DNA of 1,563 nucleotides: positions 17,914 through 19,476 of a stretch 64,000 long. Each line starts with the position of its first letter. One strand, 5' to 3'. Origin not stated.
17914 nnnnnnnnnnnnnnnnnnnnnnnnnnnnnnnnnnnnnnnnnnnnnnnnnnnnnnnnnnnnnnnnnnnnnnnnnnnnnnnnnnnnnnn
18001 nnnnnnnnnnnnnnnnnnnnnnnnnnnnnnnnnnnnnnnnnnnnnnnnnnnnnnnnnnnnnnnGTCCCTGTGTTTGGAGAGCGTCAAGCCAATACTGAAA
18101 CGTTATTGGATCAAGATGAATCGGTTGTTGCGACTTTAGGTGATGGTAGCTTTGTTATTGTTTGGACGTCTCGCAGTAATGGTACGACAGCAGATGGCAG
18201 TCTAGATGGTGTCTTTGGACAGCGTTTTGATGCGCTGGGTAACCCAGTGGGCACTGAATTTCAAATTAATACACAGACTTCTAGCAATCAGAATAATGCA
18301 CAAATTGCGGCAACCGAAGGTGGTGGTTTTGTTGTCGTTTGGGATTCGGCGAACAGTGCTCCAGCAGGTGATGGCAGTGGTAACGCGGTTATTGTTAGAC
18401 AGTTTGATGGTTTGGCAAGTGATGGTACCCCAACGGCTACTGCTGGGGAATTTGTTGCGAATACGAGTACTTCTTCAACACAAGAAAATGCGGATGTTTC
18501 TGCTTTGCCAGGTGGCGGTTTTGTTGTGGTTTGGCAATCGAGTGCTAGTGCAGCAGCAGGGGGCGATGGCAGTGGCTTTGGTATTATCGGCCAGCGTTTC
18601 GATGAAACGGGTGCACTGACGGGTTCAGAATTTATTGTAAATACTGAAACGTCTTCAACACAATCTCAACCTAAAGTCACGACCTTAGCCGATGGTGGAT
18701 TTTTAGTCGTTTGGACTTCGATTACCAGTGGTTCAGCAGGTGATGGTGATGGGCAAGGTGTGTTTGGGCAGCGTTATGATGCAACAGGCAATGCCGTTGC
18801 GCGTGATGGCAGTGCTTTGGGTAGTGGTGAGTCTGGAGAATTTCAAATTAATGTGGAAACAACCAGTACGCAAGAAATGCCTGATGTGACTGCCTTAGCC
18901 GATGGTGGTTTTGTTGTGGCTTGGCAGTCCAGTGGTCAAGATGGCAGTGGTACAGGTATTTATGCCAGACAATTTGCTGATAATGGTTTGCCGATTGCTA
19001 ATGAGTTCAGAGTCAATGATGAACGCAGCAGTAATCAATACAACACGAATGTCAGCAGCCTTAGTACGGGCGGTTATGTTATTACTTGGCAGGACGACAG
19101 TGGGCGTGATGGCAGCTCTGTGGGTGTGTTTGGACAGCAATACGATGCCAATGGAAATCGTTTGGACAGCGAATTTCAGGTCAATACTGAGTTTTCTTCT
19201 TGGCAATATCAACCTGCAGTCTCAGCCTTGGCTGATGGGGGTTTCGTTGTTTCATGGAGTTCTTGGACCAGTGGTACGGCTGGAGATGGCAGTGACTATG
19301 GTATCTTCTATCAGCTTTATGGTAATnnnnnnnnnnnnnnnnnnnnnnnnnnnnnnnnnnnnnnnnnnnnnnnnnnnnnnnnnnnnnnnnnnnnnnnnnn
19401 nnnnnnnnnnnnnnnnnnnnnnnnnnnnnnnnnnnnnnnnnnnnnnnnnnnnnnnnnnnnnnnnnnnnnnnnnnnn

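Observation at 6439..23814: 5,791-aa modular giant protein: about eight propeller-like modules, cadherin-like domains, a PKD-like segment and nine tandem repeats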

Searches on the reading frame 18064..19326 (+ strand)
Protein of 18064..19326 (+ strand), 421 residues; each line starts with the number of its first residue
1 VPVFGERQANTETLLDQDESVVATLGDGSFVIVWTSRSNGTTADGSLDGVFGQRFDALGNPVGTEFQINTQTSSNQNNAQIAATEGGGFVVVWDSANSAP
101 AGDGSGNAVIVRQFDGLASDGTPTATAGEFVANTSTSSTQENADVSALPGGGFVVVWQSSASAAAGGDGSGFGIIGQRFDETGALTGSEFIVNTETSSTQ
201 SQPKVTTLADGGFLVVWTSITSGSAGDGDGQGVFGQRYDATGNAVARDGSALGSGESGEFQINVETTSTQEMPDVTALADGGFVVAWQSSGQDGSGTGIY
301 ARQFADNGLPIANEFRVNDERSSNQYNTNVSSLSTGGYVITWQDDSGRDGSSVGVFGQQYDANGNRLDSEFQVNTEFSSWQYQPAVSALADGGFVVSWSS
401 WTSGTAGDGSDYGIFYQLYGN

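Call 55: search_protein_families(library=pfam, proteins=[window:18064-19326:+], max_evalue=10)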
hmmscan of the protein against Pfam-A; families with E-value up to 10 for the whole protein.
window:18064-19326:+ (421 aa): 11 families
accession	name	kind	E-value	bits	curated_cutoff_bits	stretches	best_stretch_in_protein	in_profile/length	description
PF18962.6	Por_Secre_tail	-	3.5e-06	27.7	27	1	318-347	38-67/75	Secretion system C-terminal sorting domain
PF17417.8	Glycoprot_B_PH2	-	5.6e-05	23.8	23.7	0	207-222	76-91/97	Herpesvirus Glycoprotein B PH-like domain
PF16658.11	RF3_C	-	0.00044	20.5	40.1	1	315-385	15-86/132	Class II release factor RF3, C-terminal domain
PF14509.12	GH97_C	-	0.0012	19.4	25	1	64-92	67-95/97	Glycosyl-hydrolase 97 C-terminal, oligomerisation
PF04234.18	CopC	-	0.002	19.5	23.3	0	265-295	51-82/92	CopC domain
PF19869.4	DUF6342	-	0.011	16.4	25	0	58-82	39-63/99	Family of unknown function (DUF6342)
PF00932.25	LTD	-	0.035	14.9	34.3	0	200-235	50-74/109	Lamin Tail Domain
PF09859.15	Oxygenase-NA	-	0.04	13.9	26.2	1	185-218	101-134/172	Oxygenase, catalysing oxidative methylation of damaged DNA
PF22465.2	Spike_JR2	-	0.068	13.5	26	1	29-75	30-69/76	Spike protein P1, second jelly-roll domain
PF02078.22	Synapsin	-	0.14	12.9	23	1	257-289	28-59/103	Synapsin, N-terminal domain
PF23951.1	DUF7282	-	3.3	8.4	27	0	68-104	5-42/112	Domain of unknown function (DUF7282)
